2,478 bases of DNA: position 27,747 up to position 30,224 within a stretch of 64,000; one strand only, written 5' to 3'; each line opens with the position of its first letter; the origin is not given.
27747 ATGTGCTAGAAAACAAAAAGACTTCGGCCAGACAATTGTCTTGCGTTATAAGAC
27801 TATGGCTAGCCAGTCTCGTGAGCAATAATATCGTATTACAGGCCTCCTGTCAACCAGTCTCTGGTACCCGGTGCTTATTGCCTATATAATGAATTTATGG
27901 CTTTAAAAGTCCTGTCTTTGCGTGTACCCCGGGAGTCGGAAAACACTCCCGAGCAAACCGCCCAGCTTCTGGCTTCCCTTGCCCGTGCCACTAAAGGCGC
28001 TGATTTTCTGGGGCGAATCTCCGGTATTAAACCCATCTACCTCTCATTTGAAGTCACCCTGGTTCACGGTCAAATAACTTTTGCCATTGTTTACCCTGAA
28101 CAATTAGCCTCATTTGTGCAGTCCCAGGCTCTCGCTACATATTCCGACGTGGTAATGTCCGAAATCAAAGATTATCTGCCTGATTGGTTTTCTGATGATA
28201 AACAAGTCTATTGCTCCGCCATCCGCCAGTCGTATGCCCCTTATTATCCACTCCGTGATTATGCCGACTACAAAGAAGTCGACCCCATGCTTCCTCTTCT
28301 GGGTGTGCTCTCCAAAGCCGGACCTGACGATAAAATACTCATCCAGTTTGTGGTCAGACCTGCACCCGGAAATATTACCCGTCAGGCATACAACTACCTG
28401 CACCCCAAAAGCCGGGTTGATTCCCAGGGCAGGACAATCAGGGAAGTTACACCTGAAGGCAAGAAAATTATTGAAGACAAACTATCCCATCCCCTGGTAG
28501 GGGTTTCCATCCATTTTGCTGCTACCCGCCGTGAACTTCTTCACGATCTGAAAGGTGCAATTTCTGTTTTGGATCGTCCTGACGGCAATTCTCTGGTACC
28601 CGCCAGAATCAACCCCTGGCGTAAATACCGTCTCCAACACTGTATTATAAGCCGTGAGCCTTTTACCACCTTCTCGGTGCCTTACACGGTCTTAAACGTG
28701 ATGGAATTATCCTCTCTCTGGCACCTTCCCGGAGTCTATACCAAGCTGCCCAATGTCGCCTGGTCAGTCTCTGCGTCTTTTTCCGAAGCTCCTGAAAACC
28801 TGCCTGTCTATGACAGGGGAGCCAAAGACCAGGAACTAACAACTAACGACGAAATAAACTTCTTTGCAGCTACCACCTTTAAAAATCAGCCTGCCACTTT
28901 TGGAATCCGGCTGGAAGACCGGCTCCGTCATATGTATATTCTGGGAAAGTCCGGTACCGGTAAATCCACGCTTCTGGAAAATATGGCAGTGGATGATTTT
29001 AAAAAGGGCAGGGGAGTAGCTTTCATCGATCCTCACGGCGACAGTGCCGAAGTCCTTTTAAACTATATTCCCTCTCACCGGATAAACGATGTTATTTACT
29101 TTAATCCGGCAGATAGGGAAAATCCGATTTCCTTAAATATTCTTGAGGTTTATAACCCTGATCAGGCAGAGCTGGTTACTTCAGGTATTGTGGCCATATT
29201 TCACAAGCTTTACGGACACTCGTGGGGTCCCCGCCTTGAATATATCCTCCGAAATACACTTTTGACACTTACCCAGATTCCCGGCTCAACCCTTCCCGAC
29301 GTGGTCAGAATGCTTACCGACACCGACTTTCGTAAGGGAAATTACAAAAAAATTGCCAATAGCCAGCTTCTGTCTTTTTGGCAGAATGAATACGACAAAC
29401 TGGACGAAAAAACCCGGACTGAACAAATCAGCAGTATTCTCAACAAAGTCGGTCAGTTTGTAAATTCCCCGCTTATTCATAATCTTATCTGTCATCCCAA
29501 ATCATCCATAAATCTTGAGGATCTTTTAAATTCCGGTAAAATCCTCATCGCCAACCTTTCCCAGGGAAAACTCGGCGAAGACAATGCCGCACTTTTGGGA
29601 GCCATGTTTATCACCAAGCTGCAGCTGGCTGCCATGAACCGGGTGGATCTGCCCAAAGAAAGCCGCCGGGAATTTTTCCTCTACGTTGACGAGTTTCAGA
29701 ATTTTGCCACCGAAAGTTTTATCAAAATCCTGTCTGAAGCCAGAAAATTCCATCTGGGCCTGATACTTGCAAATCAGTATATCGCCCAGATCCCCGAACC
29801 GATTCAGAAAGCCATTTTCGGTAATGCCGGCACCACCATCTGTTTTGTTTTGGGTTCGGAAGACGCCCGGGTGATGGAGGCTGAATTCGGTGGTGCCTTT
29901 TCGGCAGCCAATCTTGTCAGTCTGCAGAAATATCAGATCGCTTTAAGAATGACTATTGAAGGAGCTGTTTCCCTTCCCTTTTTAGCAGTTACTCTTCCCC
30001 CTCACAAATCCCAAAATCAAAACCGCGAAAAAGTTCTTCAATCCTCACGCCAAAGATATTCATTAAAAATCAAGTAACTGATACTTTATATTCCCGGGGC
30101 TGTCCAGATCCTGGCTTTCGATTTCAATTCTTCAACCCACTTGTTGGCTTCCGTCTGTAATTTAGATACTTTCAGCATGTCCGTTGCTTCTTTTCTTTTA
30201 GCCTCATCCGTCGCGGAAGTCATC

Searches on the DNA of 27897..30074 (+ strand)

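Call 48: search_rna_families(sources=[L001, L003, L005, L009, L012, L169, L170], threshold=gathering)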
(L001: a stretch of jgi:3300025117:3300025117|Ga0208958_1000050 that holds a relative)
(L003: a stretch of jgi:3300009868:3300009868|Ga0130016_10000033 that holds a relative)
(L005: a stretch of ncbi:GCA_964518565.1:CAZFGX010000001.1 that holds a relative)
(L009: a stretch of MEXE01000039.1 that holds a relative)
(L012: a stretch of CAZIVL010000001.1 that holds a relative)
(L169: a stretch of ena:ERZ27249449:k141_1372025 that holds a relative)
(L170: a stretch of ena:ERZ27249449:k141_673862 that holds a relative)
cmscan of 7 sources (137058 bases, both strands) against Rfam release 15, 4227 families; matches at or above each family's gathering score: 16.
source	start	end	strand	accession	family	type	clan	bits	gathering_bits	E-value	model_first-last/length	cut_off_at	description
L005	5533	5604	+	RF00005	tRNA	Gene; tRNA;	CL00001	72.2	29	1.6e-13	1-71/71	no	tRNA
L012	21863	21933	+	RF00005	tRNA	Gene; tRNA;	CL00001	71.4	29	2.7e-13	1-71/71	no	tRNA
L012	17908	17980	-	RF00005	tRNA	Gene; tRNA;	CL00001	71.4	29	2.8e-13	1-71/71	no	tRNA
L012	4087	4158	+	RF00005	tRNA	Gene; tRNA;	CL00001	70.2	29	6e-13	1-71/71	no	tRNA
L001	4641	4712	-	RF00005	tRNA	Gene; tRNA;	CL00001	68.7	29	1.5e-12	1-71/71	no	tRNA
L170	5338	5409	-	RF00005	tRNA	Gene; tRNA;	CL00001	68.4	29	1.9e-12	1-71/71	no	tRNA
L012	4181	4253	+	RF00005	tRNA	Gene; tRNA;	CL00001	67.9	29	2.5e-12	1-71/71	no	tRNA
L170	5262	5333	-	RF00005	tRNA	Gene; tRNA;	CL00001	67.8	29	2.7e-12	1-71/71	no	tRNA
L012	18832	18905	+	RF00005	tRNA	Gene; tRNA;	CL00001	66.7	29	5.5e-12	1-71/71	no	tRNA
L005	5775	5847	+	RF00005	tRNA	Gene; tRNA;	CL00001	66.5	29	6.3e-12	1-71/71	no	tRNA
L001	4717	4788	-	RF00005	tRNA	Gene; tRNA;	CL00001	66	29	8.6e-12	1-71/71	no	tRNA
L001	3259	3330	-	RF00005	tRNA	Gene; tRNA;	CL00001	63.6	29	3.8e-11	1-71/71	no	tRNA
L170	2979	3050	-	RF00005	tRNA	Gene; tRNA;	CL00001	62.9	29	5.9e-11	1-71/71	no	tRNA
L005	5347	5417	-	RF00005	tRNA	Gene; tRNA;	CL00001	58.7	29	8.9e-10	1-71/71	no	tRNA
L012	3936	4006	-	RF00005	tRNA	Gene; tRNA;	CL00001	56.2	29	4.3e-09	1-71/71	no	tRNA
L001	16733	16805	+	RF00005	tRNA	Gene; tRNA;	CL00001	51.3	29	9.6e-08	1-71/71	no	tRNA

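Call 90: search_rna_families(sources=[L040, L042, L046, L092, L127, L091], threshold=gathering)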
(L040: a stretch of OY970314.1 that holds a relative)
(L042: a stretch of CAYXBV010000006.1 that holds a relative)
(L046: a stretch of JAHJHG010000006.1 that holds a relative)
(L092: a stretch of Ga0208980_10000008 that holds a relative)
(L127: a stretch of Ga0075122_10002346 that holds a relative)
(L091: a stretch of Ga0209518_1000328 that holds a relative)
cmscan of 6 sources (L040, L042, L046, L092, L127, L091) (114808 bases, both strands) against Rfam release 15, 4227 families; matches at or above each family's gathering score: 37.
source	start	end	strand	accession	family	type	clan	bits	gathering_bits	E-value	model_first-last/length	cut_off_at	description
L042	6520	9467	-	RF02541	LSU_rRNA_bacteria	Gene; rRNA;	CL00112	2488.8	50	0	1-2925/2925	no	Bacterial large subunit ribosomal RNA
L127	1485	4432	-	RF02541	LSU_rRNA_bacteria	Gene; rRNA;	CL00112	2488.3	50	0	1-2925/2925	no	Bacterial large subunit ribosomal RNA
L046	6264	9485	-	RF02541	LSU_rRNA_bacteria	Gene; rRNA;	CL00112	2426.8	50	0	1-2925/2925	no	Bacterial large subunit ribosomal RNA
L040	4458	7390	-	RF02541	LSU_rRNA_bacteria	Gene; rRNA;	CL00112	2363.4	50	0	1-2925/2925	no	Bacterial large subunit ribosomal RNA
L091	4241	8142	-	RF02541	LSU_rRNA_bacteria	Gene; rRNA;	CL00112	2265.4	50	0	1-2925/2925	no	Bacterial large subunit ribosomal RNA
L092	4863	7721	-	RF02541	LSU_rRNA_bacteria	Gene; rRNA;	CL00112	1944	50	0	1-2925/2925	no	Bacterial large subunit ribosomal RNA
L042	16118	17579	-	RF00177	SSU_rRNA_bacteria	Gene; rRNA;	CL00111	1406.7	50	0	1-1533/1533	no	Bacterial small subunit ribosomal RNA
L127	11089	12550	-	RF00177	SSU_rRNA_bacteria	Gene; rRNA;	CL00111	1406.7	50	0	1-1533/1533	no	Bacterial small subunit ribosomal RNA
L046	15889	17351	-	RF00177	SSU_rRNA_bacteria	Gene; rRNA;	CL00111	1404.8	50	0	1-1533/1533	no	Bacterial small subunit ribosomal RNA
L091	12950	14415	-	RF00177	SSU_rRNA_bacteria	Gene; rRNA;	CL00111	1359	50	0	1-1533/1533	no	Bacterial small subunit ribosomal RNA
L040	15903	17660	-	RF00177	SSU_rRNA_bacteria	Gene; rRNA;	CL00111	1319.8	50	0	1-1533/1533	no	Bacterial small subunit ribosomal RNA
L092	14348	15737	-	RF00177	SSU_rRNA_bacteria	Gene; rRNA;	CL00111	1221.8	50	0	1-1533/1533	no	Bacterial small subunit ribosomal RNA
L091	4060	4176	-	RF00001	5S_rRNA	Gene; rRNA;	CL00113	86.5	38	7.6e-17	1-120/120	no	5S ribosomal RNA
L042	6325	6441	-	RF00001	5S_rRNA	Gene; rRNA;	CL00113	80.1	38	3.8e-15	1-120/120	no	5S ribosomal RNA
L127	1290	1406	-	RF00001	5S_rRNA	Gene; rRNA;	CL00113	80.1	38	3.8e-15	1-120/120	no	5S ribosomal RNA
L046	6068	6184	-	RF00001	5S_rRNA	Gene; rRNA;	CL00113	78.8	38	8.7e-15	1-120/120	no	5S ribosomal RNA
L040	4292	4408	-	RF00001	5S_rRNA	Gene; rRNA;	CL00113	77.3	38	2.1e-14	1-120/120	no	5S ribosomal RNA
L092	3496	3612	-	RF00001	5S_rRNA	Gene; rRNA;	CL00113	74.4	38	1.2e-13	1-120/120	no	5S ribosomal RNA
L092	16242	16313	+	RF00005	tRNA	Gene; tRNA;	CL00001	73.9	29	4.8e-14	1-71/71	no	tRNA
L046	9803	9875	-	RF00005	tRNA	Gene; tRNA;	CL00001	73.7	29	5.5e-14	1-71/71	no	tRNA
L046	21813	21884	-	RF00005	tRNA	Gene; tRNA;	CL00001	72.9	29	8.7e-14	1-71/71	no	tRNA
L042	9785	9857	-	RF00005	tRNA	Gene; tRNA;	CL00001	72.6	29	1.1e-13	1-71/71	no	tRNA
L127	4750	4822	-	RF00005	tRNA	Gene; tRNA;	CL00001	72.6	29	1.1e-13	1-71/71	no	tRNA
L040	8640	8711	-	RF00005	tRNA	Gene; tRNA;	CL00001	69.4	29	8.4e-13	1-71/71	no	tRNA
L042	9498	9571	-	RF00005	tRNA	Gene; tRNA;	CL00001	68.8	29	1.2e-12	1-71/71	no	tRNA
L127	4463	4536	-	RF00005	tRNA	Gene; tRNA;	CL00001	68.8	29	1.2e-12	1-71/71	no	tRNA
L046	9516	9589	-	RF00005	tRNA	Gene; tRNA;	CL00001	68.6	29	1.3e-12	1-71/71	no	tRNA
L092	8120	8191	-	RF00005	tRNA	Gene; tRNA;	CL00001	67.4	29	3e-12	1-71/71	no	tRNA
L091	8867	8938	+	RF00005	tRNA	Gene; tRNA;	CL00001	66.6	29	5e-12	1-71/71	no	tRNA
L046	7284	7513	-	RF00028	Intron_gpI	Intron;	-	65.8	50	3.3e-14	1-253/253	no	Group I catalytic intron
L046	21733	21803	-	RF00005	tRNA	Gene; tRNA;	CL00001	63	29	4.7e-11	1-71/71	no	tRNA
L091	8284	8357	-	RF00005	tRNA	Gene; tRNA;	CL00001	58.2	29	1e-09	1-71/71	no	tRNA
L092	16155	16227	+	RF00005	tRNA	Gene; tRNA;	CL00001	56.8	29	2.4e-09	1-71/71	no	tRNA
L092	7851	7923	-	RF00005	tRNA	Gene; tRNA;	CL00001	55.7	29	4.8e-09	1-71/71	no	tRNA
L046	21901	21973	-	RF00005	tRNA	Gene; tRNA;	CL00001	54.4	29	1.1e-08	1-71/71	no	tRNA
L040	7654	7726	-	RF00005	tRNA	Gene; tRNA;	CL00001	53.8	29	1.6e-08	1-71/71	no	tRNA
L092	17388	17458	+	RF00005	tRNA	Gene; tRNA;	CL00001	52.6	29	3.5e-08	1-71/71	no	tRNA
